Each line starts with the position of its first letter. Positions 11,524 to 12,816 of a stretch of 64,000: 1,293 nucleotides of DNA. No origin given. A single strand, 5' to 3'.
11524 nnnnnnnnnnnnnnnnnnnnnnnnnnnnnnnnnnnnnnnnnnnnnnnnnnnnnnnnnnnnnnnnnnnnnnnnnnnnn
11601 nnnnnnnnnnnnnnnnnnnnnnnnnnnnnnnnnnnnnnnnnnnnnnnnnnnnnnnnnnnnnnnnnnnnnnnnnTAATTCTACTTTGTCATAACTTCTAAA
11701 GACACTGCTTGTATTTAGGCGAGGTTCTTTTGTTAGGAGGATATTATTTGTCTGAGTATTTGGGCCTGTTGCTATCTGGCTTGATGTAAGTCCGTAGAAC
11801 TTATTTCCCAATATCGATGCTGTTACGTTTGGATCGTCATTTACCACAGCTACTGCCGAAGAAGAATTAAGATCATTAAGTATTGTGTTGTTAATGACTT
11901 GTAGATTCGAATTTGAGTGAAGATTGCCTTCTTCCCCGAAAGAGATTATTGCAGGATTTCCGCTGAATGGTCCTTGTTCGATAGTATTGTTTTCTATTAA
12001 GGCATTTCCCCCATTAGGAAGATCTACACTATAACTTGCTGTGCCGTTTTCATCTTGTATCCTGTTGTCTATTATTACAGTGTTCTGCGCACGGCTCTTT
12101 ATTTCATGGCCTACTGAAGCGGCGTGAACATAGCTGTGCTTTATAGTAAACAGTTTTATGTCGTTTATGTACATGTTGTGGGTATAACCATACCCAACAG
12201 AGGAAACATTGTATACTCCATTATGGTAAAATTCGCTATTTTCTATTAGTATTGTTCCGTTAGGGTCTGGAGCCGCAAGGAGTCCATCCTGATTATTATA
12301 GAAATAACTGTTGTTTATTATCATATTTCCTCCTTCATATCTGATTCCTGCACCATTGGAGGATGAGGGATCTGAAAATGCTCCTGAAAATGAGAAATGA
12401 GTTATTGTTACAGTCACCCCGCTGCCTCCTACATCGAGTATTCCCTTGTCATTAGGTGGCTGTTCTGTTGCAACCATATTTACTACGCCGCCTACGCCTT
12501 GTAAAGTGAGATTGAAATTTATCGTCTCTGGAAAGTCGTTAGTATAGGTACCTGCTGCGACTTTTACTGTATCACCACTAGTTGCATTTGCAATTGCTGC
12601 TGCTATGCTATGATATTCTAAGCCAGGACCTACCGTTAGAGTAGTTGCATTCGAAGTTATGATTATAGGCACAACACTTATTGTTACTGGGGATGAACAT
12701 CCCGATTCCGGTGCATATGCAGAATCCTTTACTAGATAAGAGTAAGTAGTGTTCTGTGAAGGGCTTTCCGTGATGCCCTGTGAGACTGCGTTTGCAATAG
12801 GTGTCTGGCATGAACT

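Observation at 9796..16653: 2285-aa mosaic surface protein combining beta-propeller, beta-helix, Ig-like repeats and an unknown 550-aa domain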

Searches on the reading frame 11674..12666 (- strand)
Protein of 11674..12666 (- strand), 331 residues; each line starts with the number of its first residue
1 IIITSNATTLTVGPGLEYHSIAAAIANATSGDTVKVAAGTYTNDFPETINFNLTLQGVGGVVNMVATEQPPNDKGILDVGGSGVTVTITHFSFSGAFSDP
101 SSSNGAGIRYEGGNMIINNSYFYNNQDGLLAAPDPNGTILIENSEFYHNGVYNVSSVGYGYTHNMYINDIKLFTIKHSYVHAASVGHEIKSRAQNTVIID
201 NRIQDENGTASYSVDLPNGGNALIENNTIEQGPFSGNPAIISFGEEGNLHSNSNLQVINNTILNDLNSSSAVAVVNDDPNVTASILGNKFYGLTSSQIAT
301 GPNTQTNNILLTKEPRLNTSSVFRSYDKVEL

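Call 9: search_protein_families(library=pfam, proteins=[window:11674-12666:-], max_evalue=10)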
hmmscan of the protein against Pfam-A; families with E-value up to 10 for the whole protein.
seq(331 aa): 0 families

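Call 21: find_homologous_proteins(query=window:11674-12666:-, max_evalue=0.001)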
Query seq(331 aa) (331 aa): 1257 proteins with E <= 0.001 among 5941 candidates; the best 120 are listed.
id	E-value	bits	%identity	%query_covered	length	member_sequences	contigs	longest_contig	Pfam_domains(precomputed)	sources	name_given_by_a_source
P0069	5.5e-129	448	97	66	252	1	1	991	-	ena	-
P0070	1.4e-104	368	57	95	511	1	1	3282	PF22842.4,PF13403.12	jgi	jgi:Hint domain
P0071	7.2e-104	365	58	97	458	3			-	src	-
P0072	4.5e-103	363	58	95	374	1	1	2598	-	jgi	-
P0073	1.0e-102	362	58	96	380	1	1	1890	PF13229.13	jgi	jgi:hypothetical protein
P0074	1.6e-102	361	59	93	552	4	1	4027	-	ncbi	-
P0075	4.9e-102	359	59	95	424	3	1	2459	-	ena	-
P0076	5.8e-101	356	56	98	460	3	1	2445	-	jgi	jgi:hypothetical protein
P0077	2.0e-99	351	58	93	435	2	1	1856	-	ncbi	-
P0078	6.6e-99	349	59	94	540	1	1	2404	-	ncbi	-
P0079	7.3e-99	349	57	95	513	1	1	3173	PF22842.4,PF13403.12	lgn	-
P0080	5.3e-98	346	57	97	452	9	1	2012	-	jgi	jgi:hypothetical protein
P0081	6.8e-98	346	59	95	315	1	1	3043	-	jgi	jgi:hypothetical protein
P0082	8.7e-97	342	58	96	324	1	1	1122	-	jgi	jgi:hypothetical protein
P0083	1.1e-96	342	58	95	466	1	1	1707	-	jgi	jgi:hypothetical protein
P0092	2.5e-94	334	57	96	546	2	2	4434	PF13229.13,PF22842.4,PF13403.12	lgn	-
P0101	2.2e-91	324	56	95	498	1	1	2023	PF13229.13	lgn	-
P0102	2.7e-91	324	57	95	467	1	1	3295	PF13229.13,PF22842.4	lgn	-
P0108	1.8e-90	321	54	95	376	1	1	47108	PF22842.4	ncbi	-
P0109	4.6e-90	320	55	94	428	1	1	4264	PF13229.13,PF22842.4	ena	-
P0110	5.1e-90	320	55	95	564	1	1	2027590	PF13229.13,PF16841.12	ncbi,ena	-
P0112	8.0e-90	319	54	95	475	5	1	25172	PF13229.13,PF00353.26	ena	-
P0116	8.7e-89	316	53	96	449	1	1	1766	PF13229.13,PF16841.12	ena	-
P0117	1.3e-88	315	55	92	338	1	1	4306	PF13229.13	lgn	-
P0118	1.3e-88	315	55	94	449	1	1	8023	PF13229.13,PF00353.26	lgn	-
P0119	2.3e-88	314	54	98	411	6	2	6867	PF13229.13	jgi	jgi:hypothetical protein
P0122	4.7e-88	313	54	95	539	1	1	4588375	PF13229.13,PF16841.12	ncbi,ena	-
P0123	4.8e-88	313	52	96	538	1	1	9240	PF13229.13,PF16841.12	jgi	-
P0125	9.8e-88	312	58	88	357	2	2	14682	PF13229.13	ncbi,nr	ncbi:MAG: right-handed parallel beta-helix repeat-containing protein [Acetobacteraceae bacterium]|nr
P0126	1.5e-87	312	54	95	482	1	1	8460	PF13229.13,PF18885.7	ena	-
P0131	2.6e-87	311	53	95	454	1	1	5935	PF13229.13,PF16841.12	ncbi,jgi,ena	-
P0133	7.2e-87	309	54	94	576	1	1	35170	-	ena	-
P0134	1.1e-86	309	54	95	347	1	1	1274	PF13229.13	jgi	jgi:hypothetical protein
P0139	2.5e-86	308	53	95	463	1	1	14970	PF13229.13,PF16841.12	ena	-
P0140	2.8e-86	307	54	95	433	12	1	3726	PF13229.13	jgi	jgi:hypothetical protein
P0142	4.0e-86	307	53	95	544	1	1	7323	PF13229.13,PF16841.12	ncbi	-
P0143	4.7e-86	307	55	92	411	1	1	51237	PF13229.13,PF22842.4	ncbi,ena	-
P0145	6.5e-86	306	55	94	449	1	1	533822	PF13229.13,PF16841.12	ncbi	-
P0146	8.0e-86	306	54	95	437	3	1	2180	PF13229.13,PF16841.12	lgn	-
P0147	9.0e-86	306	52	94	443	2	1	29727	PF13229.13,PF16841.12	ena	-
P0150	1.2e-85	305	54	94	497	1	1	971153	PF13229.13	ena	-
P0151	1.2e-85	305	54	96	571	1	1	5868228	PF13229.13,PF00353.26,PF16841.12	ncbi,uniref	ncbi:carbohydrate-binding domain-containing protein [Humitalea sp. 24SJ18S-53]|uniref:carbohydrate-b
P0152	1.7e-85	305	55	94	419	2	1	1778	PF13229.13,PF22842.4,PF19077.7,PF17936.8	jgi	jgi:Big-like domain-containing protein/parallel beta helix pectate lyase-like protein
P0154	2.8e-85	304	53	95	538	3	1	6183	PF13229.13,PF16841.12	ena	-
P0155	2.9e-85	304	52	95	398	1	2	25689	PF13229.13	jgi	jgi:hypothetical protein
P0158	3.8e-85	304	56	89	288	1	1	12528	PF22842.4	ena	-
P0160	5.1e-85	303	51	95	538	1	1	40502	PF13229.13,PF16841.12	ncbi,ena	-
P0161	5.8e-85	303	54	95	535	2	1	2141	PF13229.13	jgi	-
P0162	6.0e-85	303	52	96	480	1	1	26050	PF13229.13,PF18885.7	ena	-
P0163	6.1e-85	303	52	89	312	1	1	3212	PF13229.13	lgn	-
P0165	7.8e-85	303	51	95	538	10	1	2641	PF13229.13,PF16841.12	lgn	-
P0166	8.0e-85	303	53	95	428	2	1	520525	PF13229.13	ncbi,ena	-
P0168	8.5e-85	303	52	95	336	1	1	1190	PF13229.13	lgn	-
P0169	9.1e-85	303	54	95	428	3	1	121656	PF13229.13,PF16841.12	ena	-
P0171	1.2e-84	302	53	95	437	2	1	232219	PF13229.13,PF16841.12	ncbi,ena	-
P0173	1.5e-84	302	53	95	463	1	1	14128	PF13229.13,PF16841.12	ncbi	-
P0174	2.0e-84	301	54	94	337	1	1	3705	PF13229.13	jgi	jgi:hypothetical protein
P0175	2.0e-84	301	53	94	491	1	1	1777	PF13229.13,PF18885.7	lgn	-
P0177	2.3e-84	301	52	94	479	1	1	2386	PF13229.13,PF18885.7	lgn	-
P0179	3.0e-84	301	50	95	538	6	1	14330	PF13229.13,PF16841.12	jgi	-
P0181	3.7e-84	301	52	95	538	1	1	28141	PF13229.13,PF16841.12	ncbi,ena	-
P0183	4.4e-84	300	53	94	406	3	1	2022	PF13229.13,PF22842.4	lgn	-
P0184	4.5e-84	300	54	94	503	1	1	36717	PF13229.13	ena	-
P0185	4.5e-84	300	53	95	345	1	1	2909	PF22842.4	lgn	-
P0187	4.8e-84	300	52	95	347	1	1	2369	PF13229.13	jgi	-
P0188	5.4e-84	300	53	95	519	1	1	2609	PF13229.13,PF00353.26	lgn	-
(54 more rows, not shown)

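Call 23: search_protein_families(library=pfam, proteins=[P0070, P0110, P0133, P0151, P0152], max_evalue=0.01)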
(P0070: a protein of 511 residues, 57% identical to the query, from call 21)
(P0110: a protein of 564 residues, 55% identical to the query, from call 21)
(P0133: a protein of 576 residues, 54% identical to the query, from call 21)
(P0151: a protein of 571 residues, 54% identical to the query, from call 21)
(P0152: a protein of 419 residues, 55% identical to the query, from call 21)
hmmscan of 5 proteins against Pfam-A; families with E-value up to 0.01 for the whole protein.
P0070 (511 aa): 1 family
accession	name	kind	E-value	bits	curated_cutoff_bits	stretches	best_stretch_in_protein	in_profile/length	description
PF13403.11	Hint_2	-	3.6e-40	138.2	28.4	1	322-456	2-146/147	Hint domain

P0110 (564 aa): 2 families
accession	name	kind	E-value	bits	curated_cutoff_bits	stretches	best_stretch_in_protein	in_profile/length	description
PF16841.11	CBM60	-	4.7e-28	98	28.2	2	453-543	3-85/91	Ca-dependent carbohydrate-binding module xylan-binding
PF13229.12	Beta_helix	-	1.2e-09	38.5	25.9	1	98-271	2-157/158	Right handed beta helix region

P0133 (576 aa): 2 families
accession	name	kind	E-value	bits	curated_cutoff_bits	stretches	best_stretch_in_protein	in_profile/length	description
PF03160.20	Calx-beta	-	0.00023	21.6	27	1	37-79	60-102/119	Calx-beta domain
PF00353.25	HemolysinCabind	-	0.00023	21.5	23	1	428-446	13-31/36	RTX calcium-binding nonapeptide repeat (4 copies)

P0151 (571 aa): 3 families
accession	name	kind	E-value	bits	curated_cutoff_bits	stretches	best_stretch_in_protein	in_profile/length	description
PF00353.25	HemolysinCabind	-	6.5e-16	58.4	23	2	449-484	1-36/36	RTX calcium-binding nonapeptide repeat (4 copies)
PF16841.11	CBM60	-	4.5e-11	43.5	28.2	1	332-421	2-86/91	Ca-dependent carbohydrate-binding module xylan-binding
PF13229.12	Beta_helix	-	3e-08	33.9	25.9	0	123-247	7-112/158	Right handed beta helix region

P0152 (419 aa): 4 families
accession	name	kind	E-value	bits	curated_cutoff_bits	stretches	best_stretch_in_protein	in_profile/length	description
PF19077.6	Big_13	-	1.4e-13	51.7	27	1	324-412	7-102/102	Bacterial Ig-like domain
PF13229.12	Beta_helix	-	8.7e-09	35.6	25.9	1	68-219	23-158/158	Right handed beta helix region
PF17936.7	Big_6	-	2.8e-07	31.1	27.6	1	344-404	15-76/83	Bacterial Ig domain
PF16640.11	Big_3_5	-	0.0031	18.5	35.5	1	348-393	26-68/88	Bacterial Ig-like domain (group 3)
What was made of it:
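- Many of the 120 listed carry Beta_helix, CBM60, RTX or Hint domains (calls 21, 23).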

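Call 24: search_solved_structures(query=A2, max_evalue=10)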
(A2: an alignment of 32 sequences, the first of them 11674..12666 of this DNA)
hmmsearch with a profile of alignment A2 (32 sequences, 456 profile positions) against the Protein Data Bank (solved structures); distinct sequences matched with E-value up to 10: 5.
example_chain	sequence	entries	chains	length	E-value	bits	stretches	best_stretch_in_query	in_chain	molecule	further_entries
9rkv_M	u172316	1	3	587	0.023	17.1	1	23-73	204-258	Putative tail fiber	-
8fqc_P1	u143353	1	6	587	0.12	14.7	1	23-109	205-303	Tail Spike protein, gp124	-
7dmk_A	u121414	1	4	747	0.2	14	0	26-147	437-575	BcAlyPL6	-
5c1e_A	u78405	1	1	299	0.65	12.3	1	13-108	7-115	Pectinesterase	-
5c1c_A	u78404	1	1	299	1.2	11.5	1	13-107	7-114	Pectinesterase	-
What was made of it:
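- On Known beta-helix lyases and epimerases (PL1, PL3, PL6, PL9, AlgE/AlgG): A profile search of the PDB gives only marginal N-terminal cap matches: tail fibre 0.023, BcAlyPL6 0.2, pectinesterase 0.65 (call 24).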

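Call 42: search_protein_families(library=pfam, proteins=[P0108, P0158, P0185, P0143], max_evalue=10)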
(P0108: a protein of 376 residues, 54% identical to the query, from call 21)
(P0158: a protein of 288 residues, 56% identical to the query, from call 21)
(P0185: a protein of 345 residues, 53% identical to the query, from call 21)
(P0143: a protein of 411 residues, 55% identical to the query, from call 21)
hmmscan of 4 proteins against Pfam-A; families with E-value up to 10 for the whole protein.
P0108 (376 aa): 0 families

P0158 (288 aa): 0 families

P0185 (345 aa): 1 family
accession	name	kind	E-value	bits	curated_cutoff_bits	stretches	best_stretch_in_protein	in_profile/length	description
PF13229.12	Beta_helix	-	0.00072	19.7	25.9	2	99-223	46-156/158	Right handed beta helix region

P0143 (411 aa): 2 families
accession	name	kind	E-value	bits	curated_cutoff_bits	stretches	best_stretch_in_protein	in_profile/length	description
PF13229.12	Beta_helix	-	3.4e-11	43.4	25.9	2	124-274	8-136/158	Right handed beta helix region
PF16318.11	DUF4957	-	0.064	13.5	30.8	1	33-162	1-139/142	Domain of unknown function (DUF4957)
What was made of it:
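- On Right-handed parallel beta-helix (Pfam Beta_helix PF13229, pectate-lyase-fold clan): Homologues 52-60% identical to it over ~95% of its length hit PF13229 at 1e-9 to 3e-11 (calls 23, 42).
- Checked: It has more than 1257 homologues at 50-60% identity, and several of those scanned hit PF13229 (as low as 3e-11) (calls 21, 23, 42).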

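Call 54: find_encoding_contigs(protein=P0151, flank=10000, max_places=2)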
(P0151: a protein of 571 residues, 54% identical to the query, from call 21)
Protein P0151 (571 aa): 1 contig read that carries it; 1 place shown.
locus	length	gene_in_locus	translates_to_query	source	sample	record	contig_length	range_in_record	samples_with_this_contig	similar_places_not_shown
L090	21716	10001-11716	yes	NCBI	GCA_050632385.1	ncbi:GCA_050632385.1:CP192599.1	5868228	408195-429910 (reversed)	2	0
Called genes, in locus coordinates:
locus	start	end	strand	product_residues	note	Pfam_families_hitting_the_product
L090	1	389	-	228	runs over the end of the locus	PF03737:RraA-like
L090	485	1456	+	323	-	PF03401:TctC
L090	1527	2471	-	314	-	PF00126:HTH_1, PF03466:LysR_substrate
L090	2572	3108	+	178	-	PF02776:TPP_enzyme_N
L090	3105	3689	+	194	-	PF02775:TPP_enzyme_C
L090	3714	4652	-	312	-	PF01063:Aminotran_4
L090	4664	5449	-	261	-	PF00005:ABC_tran, PF13304:AAA_21 (weak)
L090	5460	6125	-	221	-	PF00528:BPD_transp_1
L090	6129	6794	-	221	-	PF00528:BPD_transp_1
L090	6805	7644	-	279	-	PF00497:SBP_bac_3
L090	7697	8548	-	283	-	PF02668:TauD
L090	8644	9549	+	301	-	PF00126:HTH_1, PF03466:LysR_substrate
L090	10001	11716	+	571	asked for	PF13229:Beta_helix (weak), PF16841:CBM60, PF00353:HemolysinCabind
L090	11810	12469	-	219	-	PF00392:GntR, PF07729:FCD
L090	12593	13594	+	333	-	PF04166:PdxA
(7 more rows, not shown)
